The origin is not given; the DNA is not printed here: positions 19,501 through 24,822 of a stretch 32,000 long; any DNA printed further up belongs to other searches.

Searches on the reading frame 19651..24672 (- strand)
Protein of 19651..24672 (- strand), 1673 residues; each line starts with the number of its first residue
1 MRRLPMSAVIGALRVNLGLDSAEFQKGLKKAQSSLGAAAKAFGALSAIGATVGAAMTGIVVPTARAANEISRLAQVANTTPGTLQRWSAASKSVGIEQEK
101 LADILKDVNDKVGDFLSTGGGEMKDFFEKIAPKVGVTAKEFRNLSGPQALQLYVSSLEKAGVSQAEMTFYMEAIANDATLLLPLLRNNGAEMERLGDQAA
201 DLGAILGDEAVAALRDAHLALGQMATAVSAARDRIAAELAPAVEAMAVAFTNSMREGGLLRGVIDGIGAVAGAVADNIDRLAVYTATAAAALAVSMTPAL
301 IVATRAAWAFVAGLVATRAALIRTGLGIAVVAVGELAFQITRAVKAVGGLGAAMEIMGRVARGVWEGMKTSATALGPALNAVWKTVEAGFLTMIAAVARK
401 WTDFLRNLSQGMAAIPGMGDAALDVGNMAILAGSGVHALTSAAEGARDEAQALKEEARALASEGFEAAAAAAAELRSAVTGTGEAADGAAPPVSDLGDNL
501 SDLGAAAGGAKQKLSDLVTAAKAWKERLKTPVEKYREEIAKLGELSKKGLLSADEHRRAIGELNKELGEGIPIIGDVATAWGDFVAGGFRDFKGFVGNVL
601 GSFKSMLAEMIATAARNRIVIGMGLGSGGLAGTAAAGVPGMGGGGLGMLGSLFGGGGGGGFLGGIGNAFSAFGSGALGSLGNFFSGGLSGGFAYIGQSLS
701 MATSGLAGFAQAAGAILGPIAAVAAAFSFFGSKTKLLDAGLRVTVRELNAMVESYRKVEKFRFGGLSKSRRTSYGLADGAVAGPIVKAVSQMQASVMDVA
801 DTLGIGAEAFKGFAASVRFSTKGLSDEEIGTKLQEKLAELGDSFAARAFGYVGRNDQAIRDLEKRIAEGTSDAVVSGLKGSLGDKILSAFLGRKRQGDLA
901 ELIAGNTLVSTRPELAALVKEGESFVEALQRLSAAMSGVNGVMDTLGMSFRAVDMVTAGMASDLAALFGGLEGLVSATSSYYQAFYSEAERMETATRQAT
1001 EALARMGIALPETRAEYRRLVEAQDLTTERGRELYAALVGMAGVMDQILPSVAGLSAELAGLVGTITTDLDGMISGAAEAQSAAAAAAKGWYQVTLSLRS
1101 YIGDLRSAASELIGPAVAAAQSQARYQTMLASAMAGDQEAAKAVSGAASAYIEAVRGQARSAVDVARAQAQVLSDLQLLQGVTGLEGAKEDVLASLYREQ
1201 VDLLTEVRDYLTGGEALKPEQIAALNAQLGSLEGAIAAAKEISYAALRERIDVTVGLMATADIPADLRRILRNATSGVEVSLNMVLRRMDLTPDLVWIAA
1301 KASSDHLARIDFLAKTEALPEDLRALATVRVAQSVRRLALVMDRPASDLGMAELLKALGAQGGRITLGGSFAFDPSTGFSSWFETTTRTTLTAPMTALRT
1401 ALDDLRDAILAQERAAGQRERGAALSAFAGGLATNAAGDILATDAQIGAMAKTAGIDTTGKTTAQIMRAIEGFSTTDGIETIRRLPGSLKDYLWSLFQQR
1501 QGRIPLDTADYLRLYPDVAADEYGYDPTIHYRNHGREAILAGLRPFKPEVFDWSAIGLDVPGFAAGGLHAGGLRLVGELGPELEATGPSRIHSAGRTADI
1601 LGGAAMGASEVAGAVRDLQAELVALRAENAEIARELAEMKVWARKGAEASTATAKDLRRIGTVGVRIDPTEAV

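Call 10: search_protein_families(library=pfam, proteins=[window:19651-24672:-], max_evalue=0.01)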
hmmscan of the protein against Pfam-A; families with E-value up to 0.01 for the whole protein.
window:19651-24672:- (1673 aa): 1 family
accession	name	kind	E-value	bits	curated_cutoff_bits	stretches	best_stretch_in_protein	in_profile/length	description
PF08699.15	ArgoL1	-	0.0082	16.2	22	0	802-825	16-40/52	Argonaute linker 1 domain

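Call 63: search_protein_families(library=phrogs, proteins=[window:19651-24672:-], max_evalue=0.001)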
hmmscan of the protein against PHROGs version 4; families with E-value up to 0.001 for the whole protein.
window:19651-24672:- (1673 aa): 11 families
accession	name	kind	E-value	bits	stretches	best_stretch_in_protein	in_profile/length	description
phrog_2854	-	tail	8e-86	290.5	1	6-541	2-436/855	tail length tape measure protein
phrog_9483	-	tail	1.8e-42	146.7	1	8-295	2-296/657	tail length tape measure protein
phrog_13674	-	tail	2.1e-30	107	1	32-230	55-259/764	tail length tape measure protein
phrog_1506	-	tail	1.7e-28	100.2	1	26-406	49-313/1269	tail length tape measure protein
phrog_8462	-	tail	7e-24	85.5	1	7-660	6-610/672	tail length tape measure protein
phrog_24709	-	tail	1.2e-19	71.1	2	26-283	32-262/1069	tail length tape measure protein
phrog_7740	-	tail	6.2e-17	61.2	1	913-1047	1227-1365/2151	tail length tape measure protein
phrog_8125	-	tail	3.8e-13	50.3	1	24-332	51-350/578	tail length tape measure protein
phrog_25966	-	tail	5.3e-12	45.1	1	619-1255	777-1406/1651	tail length tape measure protein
phrog_13338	-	unknown function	1.5e-09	37.7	1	28-304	23-279/903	-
phrog_3336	-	tail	4.3e-05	23.3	1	272-412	289-431/1051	tail length tape measure protein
